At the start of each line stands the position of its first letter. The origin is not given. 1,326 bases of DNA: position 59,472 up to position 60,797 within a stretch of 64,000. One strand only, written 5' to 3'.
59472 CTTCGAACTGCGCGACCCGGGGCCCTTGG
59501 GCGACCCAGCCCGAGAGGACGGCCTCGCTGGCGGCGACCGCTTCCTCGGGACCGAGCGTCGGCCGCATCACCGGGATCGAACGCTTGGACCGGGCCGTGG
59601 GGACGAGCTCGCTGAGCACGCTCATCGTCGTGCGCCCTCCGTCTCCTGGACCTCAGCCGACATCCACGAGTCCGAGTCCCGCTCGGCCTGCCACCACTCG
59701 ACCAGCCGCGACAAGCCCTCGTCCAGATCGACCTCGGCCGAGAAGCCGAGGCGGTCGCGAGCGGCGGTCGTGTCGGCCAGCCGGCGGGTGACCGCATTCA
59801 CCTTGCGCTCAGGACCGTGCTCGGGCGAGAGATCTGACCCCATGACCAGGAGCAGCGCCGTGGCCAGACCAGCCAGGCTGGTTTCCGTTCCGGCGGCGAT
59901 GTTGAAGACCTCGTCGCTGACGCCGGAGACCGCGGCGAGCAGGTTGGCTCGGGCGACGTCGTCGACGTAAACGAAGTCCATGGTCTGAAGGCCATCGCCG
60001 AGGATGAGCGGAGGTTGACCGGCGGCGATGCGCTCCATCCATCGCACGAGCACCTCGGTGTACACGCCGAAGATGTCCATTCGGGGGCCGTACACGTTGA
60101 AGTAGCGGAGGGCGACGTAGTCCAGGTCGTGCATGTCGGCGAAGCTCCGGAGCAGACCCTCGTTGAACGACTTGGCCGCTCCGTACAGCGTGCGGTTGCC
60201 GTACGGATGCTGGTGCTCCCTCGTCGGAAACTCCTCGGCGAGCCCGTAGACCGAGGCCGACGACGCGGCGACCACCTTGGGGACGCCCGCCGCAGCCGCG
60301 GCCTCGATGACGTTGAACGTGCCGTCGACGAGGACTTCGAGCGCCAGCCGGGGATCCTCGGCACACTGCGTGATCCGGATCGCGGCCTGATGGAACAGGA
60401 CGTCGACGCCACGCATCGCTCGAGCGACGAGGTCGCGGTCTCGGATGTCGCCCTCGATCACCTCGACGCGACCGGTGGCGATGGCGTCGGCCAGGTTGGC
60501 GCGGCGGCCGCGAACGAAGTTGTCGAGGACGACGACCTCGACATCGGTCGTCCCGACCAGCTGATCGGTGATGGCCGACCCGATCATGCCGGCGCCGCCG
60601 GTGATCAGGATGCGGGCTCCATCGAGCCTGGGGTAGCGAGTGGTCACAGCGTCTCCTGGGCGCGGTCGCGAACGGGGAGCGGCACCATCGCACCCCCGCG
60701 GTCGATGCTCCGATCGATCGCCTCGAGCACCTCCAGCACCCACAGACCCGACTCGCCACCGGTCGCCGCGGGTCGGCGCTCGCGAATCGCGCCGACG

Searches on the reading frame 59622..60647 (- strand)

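Call 31: search_protein_families(library=pfam, proteins=[window:59622-60647:-], max_evalue=0.0001)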
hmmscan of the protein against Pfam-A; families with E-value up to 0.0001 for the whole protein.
window:59622-60647:- (341 aa): 9 families
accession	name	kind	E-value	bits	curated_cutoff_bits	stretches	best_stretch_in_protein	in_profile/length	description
PF01370.27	Epimerase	-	2.7e-53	181.3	20.9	1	13-251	1-240/240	NAD dependent epimerase/dehydratase family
PF16363.11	GDP_Man_Dehyd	-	1.8e-40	139.8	27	1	14-313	1-330/332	GDP-mannose 4,6 dehydratase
PF01073.25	3Beta_HSD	-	4.1e-28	98.7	22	1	14-240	1-230/280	3-beta hydroxysteroid dehydrogenase/isomerase family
PF02719.21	Polysacc_synt_2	-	1.5e-17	64.1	20.2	1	13-130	1-128/293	Polysaccharide biosynthesis protein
PF13460.12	NAD_binding_10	-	3.2e-16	60.2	27.2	1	17-181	1-142/184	NAD(P)H-binding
PF04321.23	RmlD_sub_bind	-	5.7e-11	42.5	27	1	12-297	2-252/287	RmlD substrate binding domain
PF05368.20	NmrA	-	2.9e-09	37.4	27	1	12-130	4-107/298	NmrA-like family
PF07993.18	NAD_binding_4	-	7.6e-09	35.5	20.1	1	15-234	1-257/258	Male sterility protein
PF00106.31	adh_short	-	1.1e-05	25.4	26.6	1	13-171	3-165/195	short chain dehydrogenase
